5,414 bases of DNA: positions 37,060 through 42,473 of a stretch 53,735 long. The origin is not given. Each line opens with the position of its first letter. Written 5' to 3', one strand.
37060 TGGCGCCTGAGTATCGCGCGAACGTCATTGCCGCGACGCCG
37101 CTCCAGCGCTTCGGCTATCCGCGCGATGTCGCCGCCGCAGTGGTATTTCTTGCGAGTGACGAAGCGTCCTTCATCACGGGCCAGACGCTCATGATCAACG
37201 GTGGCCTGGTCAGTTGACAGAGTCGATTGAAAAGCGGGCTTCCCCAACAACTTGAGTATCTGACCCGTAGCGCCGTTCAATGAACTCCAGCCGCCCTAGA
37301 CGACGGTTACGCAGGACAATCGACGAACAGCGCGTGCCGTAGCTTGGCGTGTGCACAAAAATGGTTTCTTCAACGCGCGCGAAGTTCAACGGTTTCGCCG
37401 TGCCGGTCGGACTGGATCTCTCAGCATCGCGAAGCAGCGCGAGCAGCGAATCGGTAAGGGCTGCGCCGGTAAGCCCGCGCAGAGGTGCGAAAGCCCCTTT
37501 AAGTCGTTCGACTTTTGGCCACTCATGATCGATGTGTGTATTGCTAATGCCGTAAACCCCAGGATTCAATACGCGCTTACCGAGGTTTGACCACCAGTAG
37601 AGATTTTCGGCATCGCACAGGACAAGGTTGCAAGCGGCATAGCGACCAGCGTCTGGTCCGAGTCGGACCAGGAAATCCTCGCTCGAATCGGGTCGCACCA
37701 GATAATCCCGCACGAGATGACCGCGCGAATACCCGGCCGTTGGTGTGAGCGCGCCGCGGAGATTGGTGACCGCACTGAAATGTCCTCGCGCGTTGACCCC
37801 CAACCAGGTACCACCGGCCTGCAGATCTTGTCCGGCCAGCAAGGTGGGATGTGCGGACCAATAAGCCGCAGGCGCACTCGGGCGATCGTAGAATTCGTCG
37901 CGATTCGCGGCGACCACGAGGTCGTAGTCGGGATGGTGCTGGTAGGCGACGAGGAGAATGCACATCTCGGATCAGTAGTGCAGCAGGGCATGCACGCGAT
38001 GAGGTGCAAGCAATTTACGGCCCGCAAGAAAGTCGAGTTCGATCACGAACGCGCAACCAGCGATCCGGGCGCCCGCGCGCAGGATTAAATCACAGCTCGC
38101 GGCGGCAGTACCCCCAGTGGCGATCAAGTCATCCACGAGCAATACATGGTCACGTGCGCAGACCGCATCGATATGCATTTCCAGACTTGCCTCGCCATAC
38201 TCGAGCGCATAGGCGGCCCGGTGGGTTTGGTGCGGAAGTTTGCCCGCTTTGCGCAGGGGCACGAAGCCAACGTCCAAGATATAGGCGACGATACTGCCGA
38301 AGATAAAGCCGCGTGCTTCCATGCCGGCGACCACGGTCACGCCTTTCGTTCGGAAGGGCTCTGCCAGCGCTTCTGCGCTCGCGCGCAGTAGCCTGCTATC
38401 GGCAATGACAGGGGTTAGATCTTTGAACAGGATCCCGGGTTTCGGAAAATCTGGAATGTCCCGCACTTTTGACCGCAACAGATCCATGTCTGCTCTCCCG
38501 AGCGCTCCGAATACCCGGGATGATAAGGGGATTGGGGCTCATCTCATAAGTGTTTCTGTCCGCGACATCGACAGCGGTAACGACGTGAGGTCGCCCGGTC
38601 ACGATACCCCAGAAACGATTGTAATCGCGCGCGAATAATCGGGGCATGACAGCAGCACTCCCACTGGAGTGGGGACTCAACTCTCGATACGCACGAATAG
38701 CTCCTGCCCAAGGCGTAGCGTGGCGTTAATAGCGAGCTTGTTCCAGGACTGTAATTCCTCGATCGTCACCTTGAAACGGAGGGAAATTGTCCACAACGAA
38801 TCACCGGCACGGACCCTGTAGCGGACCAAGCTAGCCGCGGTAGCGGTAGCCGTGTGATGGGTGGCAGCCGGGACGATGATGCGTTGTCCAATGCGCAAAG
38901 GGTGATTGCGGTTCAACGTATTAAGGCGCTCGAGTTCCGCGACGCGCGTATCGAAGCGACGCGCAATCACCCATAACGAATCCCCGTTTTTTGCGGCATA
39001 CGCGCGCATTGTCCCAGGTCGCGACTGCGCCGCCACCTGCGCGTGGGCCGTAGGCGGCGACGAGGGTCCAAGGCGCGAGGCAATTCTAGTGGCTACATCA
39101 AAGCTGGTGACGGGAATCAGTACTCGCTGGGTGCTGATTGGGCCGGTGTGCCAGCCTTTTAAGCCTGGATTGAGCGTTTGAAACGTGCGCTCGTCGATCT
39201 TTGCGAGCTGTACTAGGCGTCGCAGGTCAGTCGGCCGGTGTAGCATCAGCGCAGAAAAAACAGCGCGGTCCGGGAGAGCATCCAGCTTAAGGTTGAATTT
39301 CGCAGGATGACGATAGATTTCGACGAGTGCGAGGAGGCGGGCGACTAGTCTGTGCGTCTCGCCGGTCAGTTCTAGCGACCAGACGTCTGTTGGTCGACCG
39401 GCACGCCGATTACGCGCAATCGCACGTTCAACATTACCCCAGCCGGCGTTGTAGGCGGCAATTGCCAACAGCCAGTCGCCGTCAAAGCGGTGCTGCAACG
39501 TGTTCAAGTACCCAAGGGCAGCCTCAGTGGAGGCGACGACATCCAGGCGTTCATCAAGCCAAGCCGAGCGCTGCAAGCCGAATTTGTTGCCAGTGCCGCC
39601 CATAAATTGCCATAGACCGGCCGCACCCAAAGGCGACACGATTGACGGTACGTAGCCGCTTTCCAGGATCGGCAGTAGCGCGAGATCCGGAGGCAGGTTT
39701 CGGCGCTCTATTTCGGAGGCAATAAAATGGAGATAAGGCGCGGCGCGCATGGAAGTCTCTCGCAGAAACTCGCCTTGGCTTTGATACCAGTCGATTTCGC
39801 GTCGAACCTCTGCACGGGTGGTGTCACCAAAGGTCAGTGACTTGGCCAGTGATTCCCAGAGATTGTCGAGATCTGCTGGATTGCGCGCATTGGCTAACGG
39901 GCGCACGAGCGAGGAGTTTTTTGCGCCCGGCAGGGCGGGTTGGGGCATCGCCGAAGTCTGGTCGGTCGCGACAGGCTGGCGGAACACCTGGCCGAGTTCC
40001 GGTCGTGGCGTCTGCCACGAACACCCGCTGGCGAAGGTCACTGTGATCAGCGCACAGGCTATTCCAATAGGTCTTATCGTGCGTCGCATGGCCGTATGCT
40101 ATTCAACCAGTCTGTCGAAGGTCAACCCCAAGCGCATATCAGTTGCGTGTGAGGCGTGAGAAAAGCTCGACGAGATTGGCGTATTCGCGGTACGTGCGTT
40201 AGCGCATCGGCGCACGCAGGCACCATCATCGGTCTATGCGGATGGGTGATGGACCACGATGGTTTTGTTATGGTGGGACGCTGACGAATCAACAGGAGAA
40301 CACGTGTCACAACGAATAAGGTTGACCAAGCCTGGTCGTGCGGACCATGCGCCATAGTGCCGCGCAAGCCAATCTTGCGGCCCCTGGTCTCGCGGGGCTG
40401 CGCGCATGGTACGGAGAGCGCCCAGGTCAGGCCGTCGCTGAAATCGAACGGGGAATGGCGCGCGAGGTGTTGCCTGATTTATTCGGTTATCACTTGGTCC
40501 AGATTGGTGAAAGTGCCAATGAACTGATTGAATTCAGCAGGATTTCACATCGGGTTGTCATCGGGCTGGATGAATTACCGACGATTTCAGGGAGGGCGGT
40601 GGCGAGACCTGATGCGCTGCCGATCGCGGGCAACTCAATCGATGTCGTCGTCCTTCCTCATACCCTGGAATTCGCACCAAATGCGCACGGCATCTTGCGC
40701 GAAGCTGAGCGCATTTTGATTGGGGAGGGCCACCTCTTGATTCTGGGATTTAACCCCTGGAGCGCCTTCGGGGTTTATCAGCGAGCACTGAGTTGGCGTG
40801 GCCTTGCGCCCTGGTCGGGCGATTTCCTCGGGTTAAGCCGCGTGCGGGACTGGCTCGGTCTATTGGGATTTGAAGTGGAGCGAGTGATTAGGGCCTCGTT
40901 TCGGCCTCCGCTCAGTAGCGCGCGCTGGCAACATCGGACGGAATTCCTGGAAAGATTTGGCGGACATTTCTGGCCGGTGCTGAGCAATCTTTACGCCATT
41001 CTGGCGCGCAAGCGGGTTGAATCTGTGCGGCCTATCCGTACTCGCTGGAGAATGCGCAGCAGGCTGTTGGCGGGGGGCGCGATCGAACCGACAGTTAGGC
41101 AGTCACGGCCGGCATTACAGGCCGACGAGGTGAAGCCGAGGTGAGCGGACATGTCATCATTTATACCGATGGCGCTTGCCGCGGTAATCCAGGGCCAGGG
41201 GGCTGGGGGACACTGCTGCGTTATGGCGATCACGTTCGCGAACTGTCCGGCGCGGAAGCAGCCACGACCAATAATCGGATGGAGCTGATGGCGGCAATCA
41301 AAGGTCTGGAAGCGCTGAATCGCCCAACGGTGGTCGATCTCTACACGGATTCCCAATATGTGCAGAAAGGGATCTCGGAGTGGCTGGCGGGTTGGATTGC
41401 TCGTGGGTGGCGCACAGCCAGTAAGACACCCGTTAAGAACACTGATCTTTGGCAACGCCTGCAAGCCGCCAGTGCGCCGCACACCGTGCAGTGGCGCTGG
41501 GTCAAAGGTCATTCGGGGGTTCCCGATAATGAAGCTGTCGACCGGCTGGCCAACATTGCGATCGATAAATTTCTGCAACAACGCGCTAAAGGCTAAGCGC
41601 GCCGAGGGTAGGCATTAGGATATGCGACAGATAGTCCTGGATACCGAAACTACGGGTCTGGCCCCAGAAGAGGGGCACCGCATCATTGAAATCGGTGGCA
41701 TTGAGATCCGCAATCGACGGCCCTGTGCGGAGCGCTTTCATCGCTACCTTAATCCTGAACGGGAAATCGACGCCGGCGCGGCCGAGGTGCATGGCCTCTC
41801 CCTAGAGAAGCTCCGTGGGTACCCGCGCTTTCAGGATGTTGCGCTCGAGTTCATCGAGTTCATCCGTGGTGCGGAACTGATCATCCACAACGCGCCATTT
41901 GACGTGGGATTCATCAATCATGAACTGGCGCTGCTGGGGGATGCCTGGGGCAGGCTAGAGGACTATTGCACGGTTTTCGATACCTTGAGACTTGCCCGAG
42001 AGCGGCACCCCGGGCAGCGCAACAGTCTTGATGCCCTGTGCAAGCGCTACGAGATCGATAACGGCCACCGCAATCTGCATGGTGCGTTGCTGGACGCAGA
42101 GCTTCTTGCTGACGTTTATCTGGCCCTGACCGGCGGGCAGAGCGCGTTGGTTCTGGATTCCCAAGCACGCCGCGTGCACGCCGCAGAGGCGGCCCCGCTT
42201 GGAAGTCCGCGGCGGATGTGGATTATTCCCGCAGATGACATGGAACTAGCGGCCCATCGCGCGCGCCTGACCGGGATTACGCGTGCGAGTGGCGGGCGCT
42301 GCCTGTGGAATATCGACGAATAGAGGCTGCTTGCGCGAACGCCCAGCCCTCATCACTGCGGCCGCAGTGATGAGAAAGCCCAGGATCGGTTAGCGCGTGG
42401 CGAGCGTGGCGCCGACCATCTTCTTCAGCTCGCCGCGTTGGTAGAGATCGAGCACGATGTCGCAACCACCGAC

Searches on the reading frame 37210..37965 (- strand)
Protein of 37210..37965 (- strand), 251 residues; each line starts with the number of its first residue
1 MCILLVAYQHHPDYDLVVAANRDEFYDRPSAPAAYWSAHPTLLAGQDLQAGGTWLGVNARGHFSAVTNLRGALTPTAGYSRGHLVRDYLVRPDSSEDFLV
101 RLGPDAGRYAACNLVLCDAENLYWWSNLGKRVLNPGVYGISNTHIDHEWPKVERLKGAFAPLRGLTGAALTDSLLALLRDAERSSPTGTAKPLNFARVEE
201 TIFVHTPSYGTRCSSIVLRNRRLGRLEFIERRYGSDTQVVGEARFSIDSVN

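Call 29: search_protein_families(library=pfam, proteins=[window:37210-37965:-])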
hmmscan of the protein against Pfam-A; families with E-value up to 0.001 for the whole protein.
window:37210-37965:- (251 aa): 1 family
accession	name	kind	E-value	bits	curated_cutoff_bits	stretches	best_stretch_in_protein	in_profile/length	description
PF05742.17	TANGO2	-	2.1e-56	192.4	22.6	1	1-233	1-255/257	Transport and Golgi organisation 2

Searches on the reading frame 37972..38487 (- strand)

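Call 29: search_protein_families(library=pfam, proteins=[window:37972-38487:-])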
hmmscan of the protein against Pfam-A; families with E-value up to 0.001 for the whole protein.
window:37972-38487:- (171 aa): 2 families
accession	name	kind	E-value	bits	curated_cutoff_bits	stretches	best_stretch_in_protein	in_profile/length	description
PF00156.33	Pribosyltran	-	1.2e-12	47.9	26.3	1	33-149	11-124/158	Phosphoribosyl transferase domain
PF14681.12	UPRTase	-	0.00076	19.5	27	1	107-143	115-151/206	Uracil phosphoribosyltransferase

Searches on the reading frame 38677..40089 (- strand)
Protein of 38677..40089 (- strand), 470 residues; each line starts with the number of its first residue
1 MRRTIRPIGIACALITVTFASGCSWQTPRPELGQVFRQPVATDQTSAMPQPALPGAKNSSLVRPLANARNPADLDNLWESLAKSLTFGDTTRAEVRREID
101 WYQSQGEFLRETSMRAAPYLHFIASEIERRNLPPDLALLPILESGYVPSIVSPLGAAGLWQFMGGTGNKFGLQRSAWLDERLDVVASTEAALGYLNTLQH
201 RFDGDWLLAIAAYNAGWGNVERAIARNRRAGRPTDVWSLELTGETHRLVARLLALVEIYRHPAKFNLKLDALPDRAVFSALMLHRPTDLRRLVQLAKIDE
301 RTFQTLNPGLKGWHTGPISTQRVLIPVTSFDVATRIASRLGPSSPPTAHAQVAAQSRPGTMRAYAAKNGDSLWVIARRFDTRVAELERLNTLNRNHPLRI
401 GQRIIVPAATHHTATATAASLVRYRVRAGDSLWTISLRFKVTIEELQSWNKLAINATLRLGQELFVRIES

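Call 29: search_protein_families(library=pfam, proteins=[window:38677-40089:-])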
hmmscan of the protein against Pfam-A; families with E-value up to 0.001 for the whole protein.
window:38677-40089:- (470 aa): 4 families
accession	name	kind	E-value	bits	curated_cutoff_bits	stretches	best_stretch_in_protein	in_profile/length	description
PF01476.26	LysM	-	5e-27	94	20.9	2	424-466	1-42/43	LysM domain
PF01464.25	SLT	-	1.2e-23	83.3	21.3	1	129-230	10-111/117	Transglycosylase SLT domain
PF23446.1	LysM1_NFP_LYK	-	4.7e-06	27.8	36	0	364-408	8-55/60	NFP/LYK LysM1 domain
PF23473.1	LysM3_LYK4_5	-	0.00029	21.3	29.3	0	421-453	2-34/48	LYK4/5 LysM3 domain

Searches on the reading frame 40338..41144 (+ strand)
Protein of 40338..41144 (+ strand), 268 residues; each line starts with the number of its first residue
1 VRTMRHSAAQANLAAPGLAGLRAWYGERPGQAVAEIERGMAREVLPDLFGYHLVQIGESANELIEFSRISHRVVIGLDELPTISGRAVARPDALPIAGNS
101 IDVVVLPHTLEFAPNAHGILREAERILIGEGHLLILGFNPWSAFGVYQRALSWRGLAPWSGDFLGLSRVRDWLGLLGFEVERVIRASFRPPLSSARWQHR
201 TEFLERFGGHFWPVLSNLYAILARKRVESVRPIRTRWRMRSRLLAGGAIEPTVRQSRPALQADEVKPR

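Call 29: search_protein_families(library=pfam, proteins=[window:40338-41144:+])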
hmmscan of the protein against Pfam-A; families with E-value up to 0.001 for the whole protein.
window:40338-41144:+ (268 aa): 1 family
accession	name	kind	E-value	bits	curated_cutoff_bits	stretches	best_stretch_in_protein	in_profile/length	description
PF08241.18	Methyltransf_11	-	1.3e-06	29.4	21.2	1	89-135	49-95/95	Methyltransferase domain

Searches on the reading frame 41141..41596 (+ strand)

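Call 29: search_protein_families(library=pfam, proteins=[window:41141-41596:+])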
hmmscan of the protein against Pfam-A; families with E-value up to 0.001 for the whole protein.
window:41141-41596:+ (151 aa): 1 family
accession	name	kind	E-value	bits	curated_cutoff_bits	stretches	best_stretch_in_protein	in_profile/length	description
PF00075.30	RNase_H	-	2.6e-49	167.5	25.8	1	4-140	3-139/141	RNase H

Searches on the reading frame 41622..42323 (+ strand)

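Call 29: search_protein_families(library=pfam, proteins=[window:41622-42323:+])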
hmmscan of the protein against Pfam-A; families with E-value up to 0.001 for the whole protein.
window:41622-42323:+ (233 aa): 1 family
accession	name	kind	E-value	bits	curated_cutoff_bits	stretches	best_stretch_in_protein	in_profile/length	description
PF00929.31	RNase_T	-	8.3e-36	124.4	24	1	4-166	1-164/164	Exonuclease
